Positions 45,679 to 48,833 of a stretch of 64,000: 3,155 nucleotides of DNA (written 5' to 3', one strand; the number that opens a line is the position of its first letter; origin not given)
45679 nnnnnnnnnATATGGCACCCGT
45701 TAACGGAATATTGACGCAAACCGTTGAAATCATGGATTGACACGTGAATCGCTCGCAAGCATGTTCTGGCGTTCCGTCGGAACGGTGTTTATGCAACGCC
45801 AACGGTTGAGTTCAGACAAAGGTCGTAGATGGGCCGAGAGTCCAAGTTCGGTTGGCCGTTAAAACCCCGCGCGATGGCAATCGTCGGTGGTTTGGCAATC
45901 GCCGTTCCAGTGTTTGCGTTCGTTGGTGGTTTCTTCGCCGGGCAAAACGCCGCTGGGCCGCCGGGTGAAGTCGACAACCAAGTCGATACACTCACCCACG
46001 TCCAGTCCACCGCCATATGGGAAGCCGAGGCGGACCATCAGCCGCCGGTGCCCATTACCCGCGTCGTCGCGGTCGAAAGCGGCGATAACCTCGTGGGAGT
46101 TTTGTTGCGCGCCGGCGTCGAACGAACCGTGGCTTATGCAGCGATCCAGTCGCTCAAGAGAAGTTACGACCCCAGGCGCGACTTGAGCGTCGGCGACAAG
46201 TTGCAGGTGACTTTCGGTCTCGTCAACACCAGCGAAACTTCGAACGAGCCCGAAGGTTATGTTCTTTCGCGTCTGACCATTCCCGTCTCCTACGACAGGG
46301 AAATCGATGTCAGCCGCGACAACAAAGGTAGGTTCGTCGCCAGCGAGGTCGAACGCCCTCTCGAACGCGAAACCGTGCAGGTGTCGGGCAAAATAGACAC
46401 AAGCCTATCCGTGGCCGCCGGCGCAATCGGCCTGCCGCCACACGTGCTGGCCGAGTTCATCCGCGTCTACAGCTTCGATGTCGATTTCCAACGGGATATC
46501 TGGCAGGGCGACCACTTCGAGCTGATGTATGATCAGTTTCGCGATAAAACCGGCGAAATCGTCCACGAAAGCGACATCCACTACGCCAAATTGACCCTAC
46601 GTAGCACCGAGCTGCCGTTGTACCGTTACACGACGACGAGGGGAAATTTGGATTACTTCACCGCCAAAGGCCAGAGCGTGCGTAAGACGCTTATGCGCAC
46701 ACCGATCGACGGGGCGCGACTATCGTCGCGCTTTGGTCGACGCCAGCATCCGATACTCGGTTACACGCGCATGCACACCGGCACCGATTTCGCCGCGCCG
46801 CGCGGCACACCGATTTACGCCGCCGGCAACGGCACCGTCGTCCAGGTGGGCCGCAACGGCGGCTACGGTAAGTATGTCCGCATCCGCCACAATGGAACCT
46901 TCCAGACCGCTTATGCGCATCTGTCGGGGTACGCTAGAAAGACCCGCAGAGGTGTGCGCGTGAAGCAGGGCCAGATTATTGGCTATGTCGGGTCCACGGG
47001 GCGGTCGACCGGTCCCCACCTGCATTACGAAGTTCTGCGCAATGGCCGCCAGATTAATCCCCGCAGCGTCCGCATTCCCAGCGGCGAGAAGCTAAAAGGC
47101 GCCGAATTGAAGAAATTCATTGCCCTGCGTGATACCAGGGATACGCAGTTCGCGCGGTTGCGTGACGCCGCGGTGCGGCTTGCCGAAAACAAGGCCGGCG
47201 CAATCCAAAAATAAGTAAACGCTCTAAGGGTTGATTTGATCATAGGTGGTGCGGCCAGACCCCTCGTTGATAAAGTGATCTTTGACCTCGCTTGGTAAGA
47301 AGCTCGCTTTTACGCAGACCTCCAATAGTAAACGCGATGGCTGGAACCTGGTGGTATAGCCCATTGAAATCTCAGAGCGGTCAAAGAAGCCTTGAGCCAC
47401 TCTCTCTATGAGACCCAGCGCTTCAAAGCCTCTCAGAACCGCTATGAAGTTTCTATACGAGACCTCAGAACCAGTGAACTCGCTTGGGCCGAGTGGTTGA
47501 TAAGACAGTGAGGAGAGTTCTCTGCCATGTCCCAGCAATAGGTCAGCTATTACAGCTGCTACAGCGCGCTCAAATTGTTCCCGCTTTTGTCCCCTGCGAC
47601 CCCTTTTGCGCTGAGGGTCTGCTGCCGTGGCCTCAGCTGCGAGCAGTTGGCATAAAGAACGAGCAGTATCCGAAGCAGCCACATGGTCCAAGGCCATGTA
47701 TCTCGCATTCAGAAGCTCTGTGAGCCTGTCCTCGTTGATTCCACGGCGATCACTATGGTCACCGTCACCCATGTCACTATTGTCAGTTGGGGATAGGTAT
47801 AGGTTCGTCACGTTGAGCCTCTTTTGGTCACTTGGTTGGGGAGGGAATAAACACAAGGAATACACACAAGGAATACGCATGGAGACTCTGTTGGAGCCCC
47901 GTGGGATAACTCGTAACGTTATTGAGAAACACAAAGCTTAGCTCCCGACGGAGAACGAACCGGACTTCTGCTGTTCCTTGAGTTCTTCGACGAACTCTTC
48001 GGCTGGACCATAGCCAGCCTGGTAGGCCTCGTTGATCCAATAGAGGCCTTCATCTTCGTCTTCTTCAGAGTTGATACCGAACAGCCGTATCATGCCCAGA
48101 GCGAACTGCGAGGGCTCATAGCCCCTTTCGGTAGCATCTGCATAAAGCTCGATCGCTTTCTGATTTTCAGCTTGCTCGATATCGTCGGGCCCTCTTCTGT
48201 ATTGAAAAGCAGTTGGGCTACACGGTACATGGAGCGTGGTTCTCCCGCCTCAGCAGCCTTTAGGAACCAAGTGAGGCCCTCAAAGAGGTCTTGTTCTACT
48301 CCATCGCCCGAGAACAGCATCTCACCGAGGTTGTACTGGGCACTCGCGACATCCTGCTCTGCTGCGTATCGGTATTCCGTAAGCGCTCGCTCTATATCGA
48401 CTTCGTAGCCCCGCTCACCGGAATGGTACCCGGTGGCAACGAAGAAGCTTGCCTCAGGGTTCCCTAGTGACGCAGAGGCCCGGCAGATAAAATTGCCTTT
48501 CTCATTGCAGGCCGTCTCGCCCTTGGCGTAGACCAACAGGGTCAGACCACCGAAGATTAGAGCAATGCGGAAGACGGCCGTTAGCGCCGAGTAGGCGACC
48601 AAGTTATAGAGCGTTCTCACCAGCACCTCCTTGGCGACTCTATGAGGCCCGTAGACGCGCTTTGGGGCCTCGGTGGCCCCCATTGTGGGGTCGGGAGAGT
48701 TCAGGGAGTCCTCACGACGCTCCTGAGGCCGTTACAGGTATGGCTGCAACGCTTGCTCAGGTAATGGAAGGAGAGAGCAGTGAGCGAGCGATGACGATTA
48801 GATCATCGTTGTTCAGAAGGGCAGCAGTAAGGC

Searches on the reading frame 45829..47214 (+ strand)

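Call 9: search_protein_families(library=ncbifam, proteins=[window:45829-47214:+])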
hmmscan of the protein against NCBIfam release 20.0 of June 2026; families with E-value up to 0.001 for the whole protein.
window:45829-47214:+ (461 aa): 15 families
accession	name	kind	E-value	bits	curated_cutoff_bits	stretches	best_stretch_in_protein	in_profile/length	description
NF053824.1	PdgNdpepShyC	equivalog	2.3e-65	221.2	700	1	80-445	75-423/429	peptidoglycan DD-endopeptidase ShyC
NF053825.1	PdgNdpepShyA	equivalog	1.8e-55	188.4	700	1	144-440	127-418/425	peptidoglycan DD-endopeptidase ShyA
NF008652.0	PRK11649.1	equivalog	4.7e-46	157.4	341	1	80-432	98-427/439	murein DD-endopeptidase MepM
NF052530.1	Heli_ShapePgp3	exception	8.9e-21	74.2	300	1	298-411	149-260/270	peptidoglycan metallopeptidase Pgp3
NF052336.1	PdgHdaseHSB100310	equivalog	2e-20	73.4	500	1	292-408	38-147/316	peptidoglycan hydrolase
NF050804.1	CellDivDipMCaul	equivalog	6.2e-16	58.3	900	1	314-402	526-613/634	cell division endopeptidase DipM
NF040883.1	amid_act_ActS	equivalog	8.6e-16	57.9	375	1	317-416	137-234/242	amidase activator ActS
NF041208.1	celldiv_DipM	equivalog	3.1e-14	53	740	1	284-412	293-414/419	cell division endopeptidase DipM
NF008123.1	PRK10871.1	equivalog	2.5e-12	46.9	311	1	317-411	266-358/365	murein hydrolase activator NlpD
NF052529.1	PG_M23_Pgp6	exception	6.5e-12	44.8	600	1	315-412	334-429/452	peptidoglycan metallopeptidase Pgp6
NF053738.1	S2SprSpoIIQBc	equivalog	1.1e-10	41.6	250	1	328-413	136-221/232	stage II sporulation protein SpoIIQ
NF008644.1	PRK11637.1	equivalog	1.9e-08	33.7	270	1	297-412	271-380/385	murein hydrolase activator EnvC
NF004799.0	PRK06148.1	subfamily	1.5e-07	29.8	1128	1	314-404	439-539/1015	hypothetical protein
NF047755.1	LIC_10271_M23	exception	4.5e-07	29.8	180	1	316-411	117-205/207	LIC_10271 family cell wall hydrolase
NF047657.1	CellWlHdaseLepto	equivalog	0.0001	21.9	400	1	315-389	127-199/221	hypothetical protein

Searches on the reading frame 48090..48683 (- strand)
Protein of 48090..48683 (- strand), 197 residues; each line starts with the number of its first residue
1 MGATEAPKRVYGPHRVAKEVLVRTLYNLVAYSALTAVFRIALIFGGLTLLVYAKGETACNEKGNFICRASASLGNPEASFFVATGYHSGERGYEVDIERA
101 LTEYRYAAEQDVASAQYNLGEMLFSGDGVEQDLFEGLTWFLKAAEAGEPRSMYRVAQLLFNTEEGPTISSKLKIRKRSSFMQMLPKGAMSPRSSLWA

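Call 30: search_protein_families(library=pfam, max_evalue=1e-8, proteins=[window:48090-48683:-])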
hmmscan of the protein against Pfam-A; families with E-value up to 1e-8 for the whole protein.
window:48090-48683:- (197 aa): 1 family
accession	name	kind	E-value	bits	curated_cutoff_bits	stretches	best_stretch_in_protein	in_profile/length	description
PF08238.18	Sel1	-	2.7e-13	50.3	30.7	1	113-147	1-35/36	Sel1 repeat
